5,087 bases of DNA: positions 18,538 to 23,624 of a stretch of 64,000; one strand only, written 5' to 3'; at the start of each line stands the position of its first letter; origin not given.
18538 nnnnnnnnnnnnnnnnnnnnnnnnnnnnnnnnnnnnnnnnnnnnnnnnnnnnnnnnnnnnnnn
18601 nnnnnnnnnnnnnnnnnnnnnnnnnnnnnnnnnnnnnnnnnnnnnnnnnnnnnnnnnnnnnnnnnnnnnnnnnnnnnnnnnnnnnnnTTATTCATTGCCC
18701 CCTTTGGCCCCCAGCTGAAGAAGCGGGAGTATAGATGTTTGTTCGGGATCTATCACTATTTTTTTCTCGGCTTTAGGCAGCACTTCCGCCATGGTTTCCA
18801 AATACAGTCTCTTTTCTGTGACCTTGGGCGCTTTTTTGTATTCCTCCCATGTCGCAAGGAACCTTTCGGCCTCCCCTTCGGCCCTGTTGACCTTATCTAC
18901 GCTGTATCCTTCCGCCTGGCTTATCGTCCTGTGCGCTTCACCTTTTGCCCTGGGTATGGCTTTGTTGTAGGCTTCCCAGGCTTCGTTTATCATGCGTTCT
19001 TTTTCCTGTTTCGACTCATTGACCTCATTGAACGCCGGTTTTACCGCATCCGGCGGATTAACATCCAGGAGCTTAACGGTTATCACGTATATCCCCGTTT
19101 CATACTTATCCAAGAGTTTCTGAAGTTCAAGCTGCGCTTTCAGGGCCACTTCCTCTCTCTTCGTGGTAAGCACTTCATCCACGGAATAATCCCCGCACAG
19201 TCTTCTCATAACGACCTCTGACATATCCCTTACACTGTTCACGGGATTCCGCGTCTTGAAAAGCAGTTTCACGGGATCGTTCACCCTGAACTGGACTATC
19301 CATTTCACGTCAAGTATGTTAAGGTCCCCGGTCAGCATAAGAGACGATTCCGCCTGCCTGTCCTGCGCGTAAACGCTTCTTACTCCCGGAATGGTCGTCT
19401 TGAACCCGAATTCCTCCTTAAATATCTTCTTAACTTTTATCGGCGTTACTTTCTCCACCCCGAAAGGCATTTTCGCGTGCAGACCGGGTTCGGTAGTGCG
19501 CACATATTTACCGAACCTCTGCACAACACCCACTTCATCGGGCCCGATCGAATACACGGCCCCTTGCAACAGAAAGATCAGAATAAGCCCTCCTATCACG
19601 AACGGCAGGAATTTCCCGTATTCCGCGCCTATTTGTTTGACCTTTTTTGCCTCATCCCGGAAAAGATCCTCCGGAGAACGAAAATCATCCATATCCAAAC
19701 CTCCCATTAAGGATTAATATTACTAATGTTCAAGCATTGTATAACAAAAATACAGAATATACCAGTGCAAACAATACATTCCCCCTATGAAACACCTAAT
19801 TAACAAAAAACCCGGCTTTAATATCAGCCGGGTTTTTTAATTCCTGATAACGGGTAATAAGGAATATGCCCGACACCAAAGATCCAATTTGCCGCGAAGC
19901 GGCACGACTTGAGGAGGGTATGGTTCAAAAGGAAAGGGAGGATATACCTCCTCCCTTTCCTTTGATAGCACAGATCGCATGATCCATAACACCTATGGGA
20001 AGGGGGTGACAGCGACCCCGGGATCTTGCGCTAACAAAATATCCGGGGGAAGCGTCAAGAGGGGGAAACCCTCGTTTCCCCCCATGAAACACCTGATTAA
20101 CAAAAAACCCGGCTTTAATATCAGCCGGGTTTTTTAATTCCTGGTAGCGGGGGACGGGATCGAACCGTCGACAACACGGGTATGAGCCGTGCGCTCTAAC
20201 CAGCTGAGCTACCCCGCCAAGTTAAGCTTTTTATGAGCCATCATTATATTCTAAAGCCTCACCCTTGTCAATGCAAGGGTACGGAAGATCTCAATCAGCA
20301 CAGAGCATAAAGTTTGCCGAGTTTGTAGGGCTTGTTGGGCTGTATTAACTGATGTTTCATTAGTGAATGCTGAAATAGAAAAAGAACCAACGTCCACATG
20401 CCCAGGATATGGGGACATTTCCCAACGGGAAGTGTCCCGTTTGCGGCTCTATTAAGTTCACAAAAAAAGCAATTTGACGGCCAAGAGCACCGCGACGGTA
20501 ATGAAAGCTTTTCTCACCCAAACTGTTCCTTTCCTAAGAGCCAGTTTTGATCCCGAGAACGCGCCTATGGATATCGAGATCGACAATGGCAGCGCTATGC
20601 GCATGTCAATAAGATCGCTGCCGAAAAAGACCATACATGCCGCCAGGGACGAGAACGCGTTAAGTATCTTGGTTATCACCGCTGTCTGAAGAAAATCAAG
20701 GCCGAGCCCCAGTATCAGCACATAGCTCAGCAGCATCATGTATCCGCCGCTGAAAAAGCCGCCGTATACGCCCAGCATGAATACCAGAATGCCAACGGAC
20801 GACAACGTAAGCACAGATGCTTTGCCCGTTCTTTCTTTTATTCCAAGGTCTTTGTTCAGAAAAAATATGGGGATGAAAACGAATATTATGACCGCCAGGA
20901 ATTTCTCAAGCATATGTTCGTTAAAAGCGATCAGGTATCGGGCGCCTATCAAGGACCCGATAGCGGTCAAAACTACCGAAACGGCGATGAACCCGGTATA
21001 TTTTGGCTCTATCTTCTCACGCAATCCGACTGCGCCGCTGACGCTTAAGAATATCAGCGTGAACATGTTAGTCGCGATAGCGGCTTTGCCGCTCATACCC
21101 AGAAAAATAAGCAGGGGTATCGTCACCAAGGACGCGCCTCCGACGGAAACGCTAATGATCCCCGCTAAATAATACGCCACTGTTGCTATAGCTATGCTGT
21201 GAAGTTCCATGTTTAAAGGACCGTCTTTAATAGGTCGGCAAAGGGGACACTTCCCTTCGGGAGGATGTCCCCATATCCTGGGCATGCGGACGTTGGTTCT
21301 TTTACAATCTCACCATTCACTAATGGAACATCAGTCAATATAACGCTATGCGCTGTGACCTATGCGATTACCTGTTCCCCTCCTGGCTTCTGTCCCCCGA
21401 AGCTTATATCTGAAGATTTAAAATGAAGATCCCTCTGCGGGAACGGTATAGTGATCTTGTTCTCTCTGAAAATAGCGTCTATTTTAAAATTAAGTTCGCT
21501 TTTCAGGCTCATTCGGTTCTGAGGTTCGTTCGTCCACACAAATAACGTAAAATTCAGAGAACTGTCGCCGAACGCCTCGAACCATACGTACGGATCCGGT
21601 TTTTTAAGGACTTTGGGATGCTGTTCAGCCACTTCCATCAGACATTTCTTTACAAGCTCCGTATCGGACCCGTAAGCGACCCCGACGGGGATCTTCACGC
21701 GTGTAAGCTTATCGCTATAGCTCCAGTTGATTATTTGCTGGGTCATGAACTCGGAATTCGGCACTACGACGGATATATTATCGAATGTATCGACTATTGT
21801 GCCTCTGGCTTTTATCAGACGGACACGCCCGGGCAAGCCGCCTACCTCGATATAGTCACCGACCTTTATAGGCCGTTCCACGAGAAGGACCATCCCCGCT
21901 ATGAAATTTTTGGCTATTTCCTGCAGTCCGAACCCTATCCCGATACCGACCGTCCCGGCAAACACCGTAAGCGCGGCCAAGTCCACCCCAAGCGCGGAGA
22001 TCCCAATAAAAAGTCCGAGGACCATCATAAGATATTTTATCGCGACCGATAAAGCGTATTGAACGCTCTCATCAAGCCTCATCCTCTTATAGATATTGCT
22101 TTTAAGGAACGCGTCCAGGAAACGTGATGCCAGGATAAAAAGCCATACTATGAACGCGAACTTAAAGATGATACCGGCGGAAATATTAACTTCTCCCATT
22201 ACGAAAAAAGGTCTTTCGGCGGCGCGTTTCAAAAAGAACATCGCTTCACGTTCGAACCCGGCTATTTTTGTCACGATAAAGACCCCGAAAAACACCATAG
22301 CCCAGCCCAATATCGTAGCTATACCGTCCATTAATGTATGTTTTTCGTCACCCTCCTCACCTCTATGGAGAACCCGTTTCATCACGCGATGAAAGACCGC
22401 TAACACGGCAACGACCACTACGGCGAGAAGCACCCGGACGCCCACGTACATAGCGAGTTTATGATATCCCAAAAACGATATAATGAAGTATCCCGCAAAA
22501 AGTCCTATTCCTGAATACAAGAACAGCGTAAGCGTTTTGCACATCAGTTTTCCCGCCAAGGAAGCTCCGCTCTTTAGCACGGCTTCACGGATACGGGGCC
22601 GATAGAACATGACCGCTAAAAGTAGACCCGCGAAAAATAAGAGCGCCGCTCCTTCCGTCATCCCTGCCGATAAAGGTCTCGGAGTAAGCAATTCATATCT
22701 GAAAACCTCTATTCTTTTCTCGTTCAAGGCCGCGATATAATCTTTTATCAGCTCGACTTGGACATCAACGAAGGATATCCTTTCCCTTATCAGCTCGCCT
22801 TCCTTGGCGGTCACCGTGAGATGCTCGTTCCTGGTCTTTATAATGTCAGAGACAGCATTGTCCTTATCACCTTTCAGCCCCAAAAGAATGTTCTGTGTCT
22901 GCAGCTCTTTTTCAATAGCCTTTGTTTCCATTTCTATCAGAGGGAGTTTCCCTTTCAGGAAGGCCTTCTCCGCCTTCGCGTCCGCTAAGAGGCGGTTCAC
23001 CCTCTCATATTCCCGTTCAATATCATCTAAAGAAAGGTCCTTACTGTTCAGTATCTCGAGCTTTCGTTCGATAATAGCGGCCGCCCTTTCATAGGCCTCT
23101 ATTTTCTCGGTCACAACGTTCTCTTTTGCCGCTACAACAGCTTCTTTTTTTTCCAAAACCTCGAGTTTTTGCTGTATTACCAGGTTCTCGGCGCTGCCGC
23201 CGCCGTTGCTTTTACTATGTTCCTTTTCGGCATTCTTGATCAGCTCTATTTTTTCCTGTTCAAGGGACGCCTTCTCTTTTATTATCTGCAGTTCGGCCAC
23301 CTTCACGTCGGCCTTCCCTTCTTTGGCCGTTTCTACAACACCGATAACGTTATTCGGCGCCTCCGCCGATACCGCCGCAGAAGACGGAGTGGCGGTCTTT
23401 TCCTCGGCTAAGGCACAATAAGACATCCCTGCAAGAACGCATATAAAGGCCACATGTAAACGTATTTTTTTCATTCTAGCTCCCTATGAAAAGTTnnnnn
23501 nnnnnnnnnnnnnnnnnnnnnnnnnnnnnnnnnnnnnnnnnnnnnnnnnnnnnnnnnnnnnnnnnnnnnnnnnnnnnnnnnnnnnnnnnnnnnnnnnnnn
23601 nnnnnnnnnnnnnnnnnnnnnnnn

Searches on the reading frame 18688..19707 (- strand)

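Call 75: search_protein_families(library=pfam, proteins=[window:18688-19707:-], max_evalue=0.00001)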
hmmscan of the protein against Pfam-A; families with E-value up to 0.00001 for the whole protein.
window:18688-19707:- (339 aa): 1 family
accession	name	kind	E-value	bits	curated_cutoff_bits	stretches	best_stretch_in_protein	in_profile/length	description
PF01145.31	Band_7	-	2.1e-28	100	23.6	1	53-243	2-172/176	SPFH domain / Band 7 family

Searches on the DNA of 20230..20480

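Call 63: search_rna_families(source=window, start=20230, end=20480, threshold=evalue, max_evalue=1)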
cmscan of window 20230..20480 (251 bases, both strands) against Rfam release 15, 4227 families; matches with E-value up to 1: 1.
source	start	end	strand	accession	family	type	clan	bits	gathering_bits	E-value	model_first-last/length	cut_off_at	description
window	20371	20443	-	RF01952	SOX2OT_exon2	Gene; lncRNA;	-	17.5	45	0.063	1-69/69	no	SOX2 overlapping transcript exon 2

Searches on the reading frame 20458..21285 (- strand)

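Call 75: search_protein_families(library=pfam, proteins=[window:20458-21285:-], max_evalue=0.00001)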
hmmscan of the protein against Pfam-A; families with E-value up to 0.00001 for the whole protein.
window:20458-21285:- (275 aa): 1 family
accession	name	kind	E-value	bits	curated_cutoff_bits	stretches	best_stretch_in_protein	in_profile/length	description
PF01925.25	TauE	-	8.1e-29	101.4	32.6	1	37-272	4-237/237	Sulfite exporter TauE/SafE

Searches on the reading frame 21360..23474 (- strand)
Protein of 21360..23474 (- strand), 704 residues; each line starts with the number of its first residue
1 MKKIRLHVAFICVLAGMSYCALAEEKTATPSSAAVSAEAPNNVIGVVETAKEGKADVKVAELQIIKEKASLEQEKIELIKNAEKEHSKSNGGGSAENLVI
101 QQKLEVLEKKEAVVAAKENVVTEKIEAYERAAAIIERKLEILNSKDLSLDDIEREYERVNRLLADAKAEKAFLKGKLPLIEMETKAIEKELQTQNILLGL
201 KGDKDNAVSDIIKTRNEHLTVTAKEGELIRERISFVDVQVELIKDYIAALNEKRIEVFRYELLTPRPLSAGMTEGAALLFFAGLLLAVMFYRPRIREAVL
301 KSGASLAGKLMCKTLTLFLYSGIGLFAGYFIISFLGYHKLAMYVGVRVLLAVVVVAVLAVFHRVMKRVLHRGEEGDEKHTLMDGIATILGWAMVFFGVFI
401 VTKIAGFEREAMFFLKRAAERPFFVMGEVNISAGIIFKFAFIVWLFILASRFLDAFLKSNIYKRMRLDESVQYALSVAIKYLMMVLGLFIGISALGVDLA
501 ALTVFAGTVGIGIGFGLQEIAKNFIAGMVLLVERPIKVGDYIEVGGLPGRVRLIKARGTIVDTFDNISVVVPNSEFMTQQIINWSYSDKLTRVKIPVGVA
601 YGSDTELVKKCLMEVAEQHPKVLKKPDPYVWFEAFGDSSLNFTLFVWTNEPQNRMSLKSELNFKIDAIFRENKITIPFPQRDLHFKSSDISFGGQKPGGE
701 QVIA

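Call 75: search_protein_families(library=pfam, proteins=[window:21360-23474:-], max_evalue=0.00001)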
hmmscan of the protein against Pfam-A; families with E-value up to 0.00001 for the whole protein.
window:21360-23474:- (704 aa): 2 families
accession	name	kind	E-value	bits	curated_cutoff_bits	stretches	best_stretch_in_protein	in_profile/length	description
PF21082.3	MS_channel_3rd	-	5.2e-23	81.7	21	1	593-676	1-88/88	Mechanosensitive ion channel MscS, C-terminal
PF00924.24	MS_channel_2nd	-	2.1e-20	73.1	20.2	1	520-585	2-67/68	Mechanosensitive ion channel, beta-domain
